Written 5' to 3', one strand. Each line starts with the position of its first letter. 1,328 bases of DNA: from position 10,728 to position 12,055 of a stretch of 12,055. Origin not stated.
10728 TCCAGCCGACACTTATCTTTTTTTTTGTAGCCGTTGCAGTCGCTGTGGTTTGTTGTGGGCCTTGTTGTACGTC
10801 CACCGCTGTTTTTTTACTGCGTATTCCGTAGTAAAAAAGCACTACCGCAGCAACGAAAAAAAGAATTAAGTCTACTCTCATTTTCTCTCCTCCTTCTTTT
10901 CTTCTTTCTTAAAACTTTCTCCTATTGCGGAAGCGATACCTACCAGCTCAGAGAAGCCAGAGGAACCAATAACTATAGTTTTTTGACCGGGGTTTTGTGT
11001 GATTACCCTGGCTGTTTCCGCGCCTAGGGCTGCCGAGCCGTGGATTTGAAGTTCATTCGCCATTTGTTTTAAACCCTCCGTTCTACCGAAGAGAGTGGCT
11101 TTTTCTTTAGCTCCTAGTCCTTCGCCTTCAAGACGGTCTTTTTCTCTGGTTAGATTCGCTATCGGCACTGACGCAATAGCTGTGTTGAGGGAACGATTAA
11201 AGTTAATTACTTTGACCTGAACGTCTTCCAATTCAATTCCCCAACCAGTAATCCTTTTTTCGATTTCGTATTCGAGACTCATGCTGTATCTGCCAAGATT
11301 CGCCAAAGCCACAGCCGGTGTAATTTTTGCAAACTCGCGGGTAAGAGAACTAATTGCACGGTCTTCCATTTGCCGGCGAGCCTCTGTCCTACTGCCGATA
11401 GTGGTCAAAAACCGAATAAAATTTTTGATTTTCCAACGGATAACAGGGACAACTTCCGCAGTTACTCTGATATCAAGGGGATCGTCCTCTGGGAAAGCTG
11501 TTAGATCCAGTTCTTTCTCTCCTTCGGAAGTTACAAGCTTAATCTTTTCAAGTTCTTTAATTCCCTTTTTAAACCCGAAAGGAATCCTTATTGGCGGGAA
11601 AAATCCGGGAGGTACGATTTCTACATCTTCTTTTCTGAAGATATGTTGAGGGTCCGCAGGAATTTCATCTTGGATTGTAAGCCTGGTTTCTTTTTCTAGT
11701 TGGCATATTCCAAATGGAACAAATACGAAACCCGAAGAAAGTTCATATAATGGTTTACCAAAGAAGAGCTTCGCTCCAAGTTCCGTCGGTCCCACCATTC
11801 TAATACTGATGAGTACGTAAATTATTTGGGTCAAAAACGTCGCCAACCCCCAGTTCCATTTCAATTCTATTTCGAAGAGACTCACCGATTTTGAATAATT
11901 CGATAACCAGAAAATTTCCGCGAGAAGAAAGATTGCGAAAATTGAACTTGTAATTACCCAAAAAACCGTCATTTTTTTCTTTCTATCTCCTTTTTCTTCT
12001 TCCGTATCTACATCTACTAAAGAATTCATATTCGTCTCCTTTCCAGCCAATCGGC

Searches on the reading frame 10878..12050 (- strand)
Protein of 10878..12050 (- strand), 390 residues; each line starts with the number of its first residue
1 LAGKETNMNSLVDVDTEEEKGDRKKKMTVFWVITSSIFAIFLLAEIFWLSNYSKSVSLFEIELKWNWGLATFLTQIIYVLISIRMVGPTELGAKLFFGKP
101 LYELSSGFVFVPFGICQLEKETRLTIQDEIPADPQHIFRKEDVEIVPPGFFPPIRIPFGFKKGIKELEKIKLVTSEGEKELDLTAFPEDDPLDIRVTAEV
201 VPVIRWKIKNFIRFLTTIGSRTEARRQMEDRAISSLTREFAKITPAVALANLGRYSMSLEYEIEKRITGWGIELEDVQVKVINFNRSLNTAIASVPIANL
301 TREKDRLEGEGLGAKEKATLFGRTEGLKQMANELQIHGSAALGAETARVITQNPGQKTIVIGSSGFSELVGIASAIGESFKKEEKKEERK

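Call 3: search_protein_families(library=pfam, proteins=[window:10878-12050:-], max_evalue=1)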
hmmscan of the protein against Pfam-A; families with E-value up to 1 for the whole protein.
window:10878-12050:- (390 aa): 1 family
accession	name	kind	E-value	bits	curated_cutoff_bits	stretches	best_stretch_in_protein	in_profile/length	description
PF01145.31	Band_7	-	2.3e-07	31.5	23.6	1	199-303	61-166/176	SPFH domain / Band 7 family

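Call 4: search_protein_families(library=ncbifam, proteins=[window:10878-12050:-], max_evalue=1)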
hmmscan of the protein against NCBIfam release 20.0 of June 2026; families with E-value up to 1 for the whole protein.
window:10878-12050:- (390 aa): 2 families
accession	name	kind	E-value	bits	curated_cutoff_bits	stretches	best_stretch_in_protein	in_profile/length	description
NF041560.1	T6SS_Burk_ExIF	subfamily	0.029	14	90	1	26-91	128-194/234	putative type VI secretion system effector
TIGR01932.1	hflC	equivalog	0.029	13.2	134.4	1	202-235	91-126/318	protease modulator HflC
